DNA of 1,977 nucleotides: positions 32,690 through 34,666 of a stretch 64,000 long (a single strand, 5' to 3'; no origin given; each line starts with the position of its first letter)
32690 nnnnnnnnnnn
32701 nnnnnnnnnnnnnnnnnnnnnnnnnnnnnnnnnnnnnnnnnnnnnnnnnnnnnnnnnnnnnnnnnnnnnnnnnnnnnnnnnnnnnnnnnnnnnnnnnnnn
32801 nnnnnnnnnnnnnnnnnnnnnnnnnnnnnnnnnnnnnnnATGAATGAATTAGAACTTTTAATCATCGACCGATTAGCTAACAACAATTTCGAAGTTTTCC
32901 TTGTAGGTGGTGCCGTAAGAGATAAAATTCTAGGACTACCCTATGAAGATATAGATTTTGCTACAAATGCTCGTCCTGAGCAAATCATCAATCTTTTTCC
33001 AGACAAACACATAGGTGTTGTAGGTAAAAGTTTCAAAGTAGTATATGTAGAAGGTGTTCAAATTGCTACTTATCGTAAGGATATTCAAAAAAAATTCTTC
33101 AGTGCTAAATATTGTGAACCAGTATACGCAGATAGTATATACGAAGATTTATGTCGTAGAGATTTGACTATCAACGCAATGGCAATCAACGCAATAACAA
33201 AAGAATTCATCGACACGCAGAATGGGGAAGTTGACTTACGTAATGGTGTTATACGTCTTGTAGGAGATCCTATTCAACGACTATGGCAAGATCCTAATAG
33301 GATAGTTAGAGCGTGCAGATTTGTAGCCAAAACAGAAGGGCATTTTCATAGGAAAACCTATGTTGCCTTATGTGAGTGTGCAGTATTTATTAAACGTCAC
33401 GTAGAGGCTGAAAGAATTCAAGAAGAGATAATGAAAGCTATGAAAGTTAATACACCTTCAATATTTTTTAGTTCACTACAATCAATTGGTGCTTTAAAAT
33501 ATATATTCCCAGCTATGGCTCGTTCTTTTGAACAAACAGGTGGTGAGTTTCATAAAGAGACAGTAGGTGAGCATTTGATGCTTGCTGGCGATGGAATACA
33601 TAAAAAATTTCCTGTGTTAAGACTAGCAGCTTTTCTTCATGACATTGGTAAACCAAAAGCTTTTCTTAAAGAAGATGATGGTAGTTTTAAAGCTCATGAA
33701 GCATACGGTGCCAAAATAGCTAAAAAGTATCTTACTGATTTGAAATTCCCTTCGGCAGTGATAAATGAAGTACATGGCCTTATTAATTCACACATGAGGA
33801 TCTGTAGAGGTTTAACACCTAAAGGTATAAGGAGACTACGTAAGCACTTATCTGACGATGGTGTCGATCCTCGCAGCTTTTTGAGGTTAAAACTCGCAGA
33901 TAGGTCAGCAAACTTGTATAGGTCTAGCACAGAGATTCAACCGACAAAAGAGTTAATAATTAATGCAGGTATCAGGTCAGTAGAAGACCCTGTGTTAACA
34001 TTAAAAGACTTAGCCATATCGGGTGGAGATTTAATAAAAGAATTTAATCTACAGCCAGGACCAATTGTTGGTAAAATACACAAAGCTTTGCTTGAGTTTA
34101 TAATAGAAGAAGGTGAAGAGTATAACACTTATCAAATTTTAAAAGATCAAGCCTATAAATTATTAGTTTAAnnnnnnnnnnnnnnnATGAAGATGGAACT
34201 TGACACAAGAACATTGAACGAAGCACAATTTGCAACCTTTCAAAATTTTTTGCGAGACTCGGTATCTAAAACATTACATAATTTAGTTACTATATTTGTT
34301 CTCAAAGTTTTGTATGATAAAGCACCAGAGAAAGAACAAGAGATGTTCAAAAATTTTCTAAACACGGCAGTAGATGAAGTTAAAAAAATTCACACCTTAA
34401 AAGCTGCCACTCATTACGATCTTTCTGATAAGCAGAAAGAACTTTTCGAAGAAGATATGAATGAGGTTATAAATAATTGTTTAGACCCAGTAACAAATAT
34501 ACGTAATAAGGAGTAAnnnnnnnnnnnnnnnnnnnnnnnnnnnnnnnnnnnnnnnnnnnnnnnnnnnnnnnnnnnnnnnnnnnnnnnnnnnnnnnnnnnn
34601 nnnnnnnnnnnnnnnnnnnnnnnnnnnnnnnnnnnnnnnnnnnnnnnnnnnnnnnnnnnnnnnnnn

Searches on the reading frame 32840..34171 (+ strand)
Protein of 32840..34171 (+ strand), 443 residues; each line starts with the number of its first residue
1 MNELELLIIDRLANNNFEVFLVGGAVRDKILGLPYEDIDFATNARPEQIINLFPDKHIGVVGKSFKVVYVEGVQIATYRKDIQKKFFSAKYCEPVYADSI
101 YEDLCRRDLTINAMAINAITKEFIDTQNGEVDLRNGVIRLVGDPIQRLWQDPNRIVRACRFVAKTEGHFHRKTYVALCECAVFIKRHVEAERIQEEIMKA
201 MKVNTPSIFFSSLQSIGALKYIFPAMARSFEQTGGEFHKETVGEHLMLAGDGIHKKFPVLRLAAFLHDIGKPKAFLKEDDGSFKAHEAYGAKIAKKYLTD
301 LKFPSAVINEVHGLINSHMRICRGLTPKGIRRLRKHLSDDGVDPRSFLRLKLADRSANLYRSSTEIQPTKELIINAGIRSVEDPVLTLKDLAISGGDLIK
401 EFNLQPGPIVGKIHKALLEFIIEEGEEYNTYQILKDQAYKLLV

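Call 6: search_protein_families(library=pfam, proteins=[window:32840-34171:+], max_evalue=0.01)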
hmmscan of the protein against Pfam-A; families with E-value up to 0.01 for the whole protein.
window:32840-34171:+ (443 aa): 4 families
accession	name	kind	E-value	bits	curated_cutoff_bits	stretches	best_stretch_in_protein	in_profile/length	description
PF01743.26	PolyA_pol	-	4.4e-27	95.4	23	1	19-139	1-126/126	Poly A polymerase head domain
PF13735.12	tRNA_NucTran2_2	-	1.2e-09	38.7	27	1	382-425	94-137/149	tRNA nucleotidyltransferase domain 2 putative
PF01966.28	HD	-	2.8e-09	37.7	22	1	259-332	26-93/116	HD domain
PF12627.12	PolyA_pol_RNAbd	-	2.6e-07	30.8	22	1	170-227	5-61/64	Probable RNA and SrmB- binding site of polymerase A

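Call 7: search_protein_families(library=phrogs, proteins=[window:32840-34171:+], max_evalue=0.001)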
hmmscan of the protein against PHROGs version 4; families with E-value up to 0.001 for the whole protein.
window:32840-34171:+ (443 aa): 3 families
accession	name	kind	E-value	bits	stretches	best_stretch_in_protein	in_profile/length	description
phrog_2244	-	DNA, RNA and nucleotide metabolism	9.6e-62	210.7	1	17-416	3-375/392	tRNA nucleotidyltransferase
phrog_24229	-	DNA, RNA and nucleotide metabolism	5.2e-28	99.1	1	16-205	3-209/245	tRNA nucleotidyltransferase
phrog_1614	-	DNA, RNA and nucleotide metabolism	3e-05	24.8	1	5-42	23-60/268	nucleotidyltransferase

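Call 10: search_dna_similar(query=window:32840-34171:+, collection=phages, mode=protein, max_rows=30)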
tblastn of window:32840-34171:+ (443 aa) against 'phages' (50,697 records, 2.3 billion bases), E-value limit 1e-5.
Records with a match: 503; places in all: 506; records where one place covers at least 80% of the query: 50.
Best place of each record, by identity: <60% 503.
By first word of the organism name: Vibrio 93; Escherichia 51; Erwinia 43; Klebsiella 38; Aeromonas 36; Salmonella 30; Bacteriophage 24; Cronobacter 21; Prevotella 15; Pectobacterium 12; and 44 more.
By host as written in the record: - 97; Klebsiella pneumoniae 17; Cronobacter sakazakii 16; Prevotella sp. 15; Erwinia amylovora 14; Aeromonas salmonicida 14; Escherichia coli 11; Caulobacter vibrioides CB15 11; and 164 more.
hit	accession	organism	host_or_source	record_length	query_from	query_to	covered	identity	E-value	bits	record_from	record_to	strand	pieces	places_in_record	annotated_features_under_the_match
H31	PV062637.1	Nitratidesulfovibrio phage SRB7757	Nitratidesulfovibrio vulgaris ATCC7757 ...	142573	8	442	98%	38.1%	7e-78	269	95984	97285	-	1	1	record has no annotation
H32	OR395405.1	Desulfovibrio phage 7757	Desulfovibrio vulgaris ATCC 7757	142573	8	442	98%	38.1%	7e-78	269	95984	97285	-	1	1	record has no annotation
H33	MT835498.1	Bacteriophage sp.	human fecal samples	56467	7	436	97%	35.3%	2e-49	186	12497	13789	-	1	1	record has no annotation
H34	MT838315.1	Bacteriophage sp.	human fecal samples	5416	8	441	98%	32.9%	4e-45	173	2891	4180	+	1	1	record has no annotation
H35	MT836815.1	Bacteriophage sp.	human fecal samples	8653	8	443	98%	32.3%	8e-41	161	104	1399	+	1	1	record has no annotation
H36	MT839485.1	Bacteriophage sp.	human fecal samples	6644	8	413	92%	34.3%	7e-41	161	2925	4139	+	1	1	record has no annotation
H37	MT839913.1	Bacteriophage sp.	human fecal samples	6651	7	424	94%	32.0%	1e-34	143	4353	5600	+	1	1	record has no annotation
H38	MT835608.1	Bacteriophage sp.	human fecal samples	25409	8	422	94%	31.6%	1e-37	152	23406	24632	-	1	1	record has no annotation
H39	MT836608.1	Bacteriophage sp.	human fecal samples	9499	10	425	94%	31.2%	1e-36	149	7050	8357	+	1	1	record has no annotation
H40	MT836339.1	Bacteriophage sp.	human fecal samples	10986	12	434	95%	30.4%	3e-36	147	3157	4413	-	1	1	record has no annotation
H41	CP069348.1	Clostridioides phage pCD1602_4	water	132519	8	442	98%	29.4%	7e-35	143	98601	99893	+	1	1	record has no annotation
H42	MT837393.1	Bacteriophage sp.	human fecal samples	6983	8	442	98%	29.2%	2e-24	112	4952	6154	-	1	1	record has no annotation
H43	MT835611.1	Bacteriophage sp.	human fecal samples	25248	18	425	92%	30.5%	4e-39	156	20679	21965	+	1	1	record has no annotation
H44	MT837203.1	Bacteriophage sp.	human fecal samples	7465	7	423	94%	29.2%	3e-24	111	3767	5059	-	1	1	record has no annotation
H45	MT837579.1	Bacteriophage sp.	human fecal samples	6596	8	434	96%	28.5%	3e-34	141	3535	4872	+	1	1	record has no annotation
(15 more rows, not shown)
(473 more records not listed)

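Call 12: search_solved_structures(query=window:32840-34171:+, show_alignments=2)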
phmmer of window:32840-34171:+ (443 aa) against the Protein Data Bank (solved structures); distinct sequences matched with E-value up to 0.001: 20.
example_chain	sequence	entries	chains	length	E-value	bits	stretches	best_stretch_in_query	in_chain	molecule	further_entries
6ibp_A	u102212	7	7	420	4.8e-27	98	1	7-207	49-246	CCA-adding enzyme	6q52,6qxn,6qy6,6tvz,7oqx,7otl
7otr_A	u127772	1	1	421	4.8e-27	98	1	7-207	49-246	CCA-adding protein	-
3aqm_A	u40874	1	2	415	1.1e-24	90.2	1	4-256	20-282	Poly(A) polymerase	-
1miv_A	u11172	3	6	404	3.5e-24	88.5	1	6-201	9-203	tRNA CCA-adding enzyme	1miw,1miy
3aqk_A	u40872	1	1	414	4.2e-24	88.3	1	4-256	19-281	Poly(A) polymerase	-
3aql_A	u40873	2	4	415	4.3e-24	88.3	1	4-256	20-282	Poly(A) polymerase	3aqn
3wfo_A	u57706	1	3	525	1.8e-22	82.9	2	18-248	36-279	Poly A polymerase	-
3wfp_A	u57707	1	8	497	2.1e-18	69.5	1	18-248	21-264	Poly A polymerase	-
3wfq_E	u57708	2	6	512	2.4e-18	69.3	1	18-248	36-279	Poly A polymerase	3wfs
3wfr_E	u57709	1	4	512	2.4e-18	69.3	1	18-248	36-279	Poly A polymerase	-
8cbm_E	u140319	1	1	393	1.9e-17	66.4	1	12-222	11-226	CCA tRNA nucleotidyltransferase 1, mitochondrial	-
4x4w_A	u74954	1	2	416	2.2e-17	66.2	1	12-222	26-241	CCA tRNA nucleotidyltransferase 1, mitochondrial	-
1ou5_A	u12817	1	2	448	2.6e-17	65.9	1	12-222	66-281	tRNA CCA-adding enzyme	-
3h37_A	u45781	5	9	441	5.5e-14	54.9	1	16-225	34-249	TRNA nucleotidyl transferase-related protein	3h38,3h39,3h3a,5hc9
9ns4_A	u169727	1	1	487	7.4e-13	51.2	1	97-227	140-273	tRNA nucleotidyltransferase cca2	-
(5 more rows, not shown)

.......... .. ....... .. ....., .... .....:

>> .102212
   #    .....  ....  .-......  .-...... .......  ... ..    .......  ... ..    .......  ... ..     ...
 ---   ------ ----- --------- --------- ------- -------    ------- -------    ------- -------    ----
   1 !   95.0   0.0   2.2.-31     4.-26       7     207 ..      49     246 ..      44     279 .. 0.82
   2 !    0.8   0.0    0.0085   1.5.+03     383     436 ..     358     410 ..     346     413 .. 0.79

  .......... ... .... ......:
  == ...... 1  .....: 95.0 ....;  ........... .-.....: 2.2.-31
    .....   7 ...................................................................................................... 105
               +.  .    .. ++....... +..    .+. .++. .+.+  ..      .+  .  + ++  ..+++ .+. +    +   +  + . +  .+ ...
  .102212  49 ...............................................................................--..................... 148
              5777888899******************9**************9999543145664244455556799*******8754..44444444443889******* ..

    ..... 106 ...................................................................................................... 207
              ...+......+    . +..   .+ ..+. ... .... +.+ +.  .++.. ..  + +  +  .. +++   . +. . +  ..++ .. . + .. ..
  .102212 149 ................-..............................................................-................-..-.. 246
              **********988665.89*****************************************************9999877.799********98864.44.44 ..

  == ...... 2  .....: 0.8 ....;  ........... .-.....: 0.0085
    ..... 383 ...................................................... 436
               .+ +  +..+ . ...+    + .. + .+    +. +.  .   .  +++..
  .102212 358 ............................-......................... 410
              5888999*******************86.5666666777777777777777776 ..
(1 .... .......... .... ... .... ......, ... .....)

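Call 15: search_protein_families(library=ncbifam, proteins=[window:32840-34171:+], max_evalue=0.01)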
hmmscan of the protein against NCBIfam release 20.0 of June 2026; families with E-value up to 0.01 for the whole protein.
window:32840-34171:+ (443 aa): 13 families
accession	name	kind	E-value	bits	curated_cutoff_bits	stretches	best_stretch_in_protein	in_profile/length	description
TIGR02692.1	tRNA_CCA_actino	equivalog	1.2e-56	192.4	438.8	1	11-426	22-451/466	CCA tRNA nucleotidyltransferase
NF009814.0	PRK13299.1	equivalog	1.4e-46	159.4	290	2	8-231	12-233/396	CCA tRNA nucleotidyltransferase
TIGR01942.1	pcnB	subfamily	4.1e-44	151.1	305.65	1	7-242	20-257/425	polynucleotide adenylyltransferase PcnB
NF008137.0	PRK10885.1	equivalog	4.7e-34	117.9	451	1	18-318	2-305/409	multifunctional CCA addition/repair protein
NF008634.1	PRK11623.1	equivalog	5.7e-30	104.3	702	1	5-244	49-301/469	polynucleotide adenylyltransferase PcnB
NF009813.0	PRK13298.1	equivalog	6.2e-28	97.8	606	1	18-234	2-218/417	tRNA CCA-pyrophosphorylase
NF009811.0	PRK13296.1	equivalog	4.3e-20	71.9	469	1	18-230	2-212/360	CCA tRNA nucleotidyltransferase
NF009812.0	PRK13297.1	equivalog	6.7e-19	68.2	624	1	16-227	11-220/364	tRNA CCA-pyrophosphorylase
NF041569.1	A-tRNAntase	equivalog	1.4e-13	50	1440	1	16-227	479-696/880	A-adding tRNA nucleotidyltransferase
TIGR00277.1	HDIG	domain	1.7e-09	37.4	27.6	1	258-311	28-82/84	HDIG domain-containing metalloprotein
TIGR01693.1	UTase_glnD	equivalog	2.8e-05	22.5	519.4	1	124-319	310-518/850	[protein-PII] uridylyltransferase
TIGR03276.1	Phn-HD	hypoth_equivalog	0.0045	16.5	214.6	0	259-312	45-96/179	phosphonate degradation HD-domain oxygenase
NF003467.0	PRK05092.1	equivalog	0.0093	13.7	959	0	258-321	540-594/940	[protein-PII] uridylyltransferase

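Call 29: get_annotated_region(hit=H32, flank=20000)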
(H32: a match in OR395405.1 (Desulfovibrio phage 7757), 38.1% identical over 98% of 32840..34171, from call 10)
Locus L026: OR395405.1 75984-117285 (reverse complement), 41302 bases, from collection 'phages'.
description: UNVERIFIED_ORG: Desulfovibrio phage 7757, complete genome.
organism: Desulfovibrio phage 7757 (NCBI taxid 3074845)
taxonomy: Viruses; Duplodnaviria; Heunggongvirae; Uroviricota; Caudoviricetes
host: Desulfovibrio vulgaris ATCC 7757; source: -; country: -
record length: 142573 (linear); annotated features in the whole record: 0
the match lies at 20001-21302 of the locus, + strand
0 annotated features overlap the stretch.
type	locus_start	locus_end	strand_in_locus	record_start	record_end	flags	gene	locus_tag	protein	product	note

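Call 31: get_annotated_region(hit=H33, flank=20000)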
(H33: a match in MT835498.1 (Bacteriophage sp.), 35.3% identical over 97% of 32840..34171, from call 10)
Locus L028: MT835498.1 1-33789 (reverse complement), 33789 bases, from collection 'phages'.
description: UNVERIFIED: Bacteriophage sp. clone scaffold_42 genomic sequence.
organism: Bacteriophage sp. (NCBI taxid 38018)
taxonomy: Viruses
host: -; source: human fecal samples; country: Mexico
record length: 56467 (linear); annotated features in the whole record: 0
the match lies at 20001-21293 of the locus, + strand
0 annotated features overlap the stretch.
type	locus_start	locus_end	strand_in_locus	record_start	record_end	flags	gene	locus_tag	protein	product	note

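Call 33: find_related_loci(query=window:32840-34168:+, collection=viral_contigs, flank=10000)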
Query window:32840-34168:+ (443 aa) in viral_contigs; peptide patterns used: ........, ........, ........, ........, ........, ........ (x = any residue, [..] = any of these).
8 stretches matched a pattern, but none encodes a relative of the query by tblastn (E <= 1e-3).

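Call 39: find_encoding_contigs(protein=window:32840-34171:+, flank=10000, max_places=4)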
Protein window:32840-34171:+ (443 aa): 2 contigs read that carry it; 1 place shown.
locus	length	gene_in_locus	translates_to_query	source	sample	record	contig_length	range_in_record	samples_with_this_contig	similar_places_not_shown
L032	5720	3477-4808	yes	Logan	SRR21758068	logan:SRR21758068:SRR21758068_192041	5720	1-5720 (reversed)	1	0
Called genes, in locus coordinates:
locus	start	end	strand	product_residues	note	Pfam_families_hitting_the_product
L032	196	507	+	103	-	PF22275:DUF6957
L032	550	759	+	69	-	-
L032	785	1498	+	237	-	PF00149:Metallophos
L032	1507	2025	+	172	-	-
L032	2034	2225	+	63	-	-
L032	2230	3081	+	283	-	PF01145:Band_7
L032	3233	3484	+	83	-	-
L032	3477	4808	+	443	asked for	PF01743:PolyA_pol, PF12627:PolyA_pol_RNAbd (weak), PF01966:HD, PF13735:tRNA_NucTran2_2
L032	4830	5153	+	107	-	-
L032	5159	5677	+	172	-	-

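Call 93: search_protein_families(library=padloc, proteins=[window:32840-34171:+], max_evalue=0.001)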
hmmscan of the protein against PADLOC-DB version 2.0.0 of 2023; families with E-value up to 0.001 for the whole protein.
window:32840-34171:+ (443 aa): 2 families
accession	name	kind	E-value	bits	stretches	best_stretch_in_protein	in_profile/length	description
PDLC01254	Cas3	-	0.0005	18.3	1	258-305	31-77/164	CAS-I; effector_G3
PDLC01378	Cas3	-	0.00091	17.6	0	221-301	18-75/174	CAS-I; effector_G3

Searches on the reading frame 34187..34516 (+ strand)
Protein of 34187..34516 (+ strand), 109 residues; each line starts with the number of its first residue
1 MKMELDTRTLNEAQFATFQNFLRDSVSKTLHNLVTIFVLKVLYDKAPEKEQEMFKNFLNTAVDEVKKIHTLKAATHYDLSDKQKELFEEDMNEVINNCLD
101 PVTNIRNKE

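Call 6: search_protein_families(library=pfam, proteins=[window:34187-34516:+], max_evalue=0.01)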
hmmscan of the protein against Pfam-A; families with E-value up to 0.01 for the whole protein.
window:34187-34516:+ (109 aa): 0 families

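Call 7: search_protein_families(library=phrogs, proteins=[window:34187-34516:+], max_evalue=0.001)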
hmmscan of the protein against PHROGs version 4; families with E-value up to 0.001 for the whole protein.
window:34187-34516:+ (109 aa): 0 families

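Call 15: search_protein_families(library=ncbifam, proteins=[window:34187-34516:+], max_evalue=0.01)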
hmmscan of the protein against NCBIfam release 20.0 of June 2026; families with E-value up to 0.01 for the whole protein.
window:34187-34516:+ (109 aa): 0 families

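Call 93: search_protein_families(library=padloc, proteins=[window:34187-34516:+], max_evalue=0.001)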
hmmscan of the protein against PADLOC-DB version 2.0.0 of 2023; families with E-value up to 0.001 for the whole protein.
window:34187-34516:+ (109 aa): 0 families
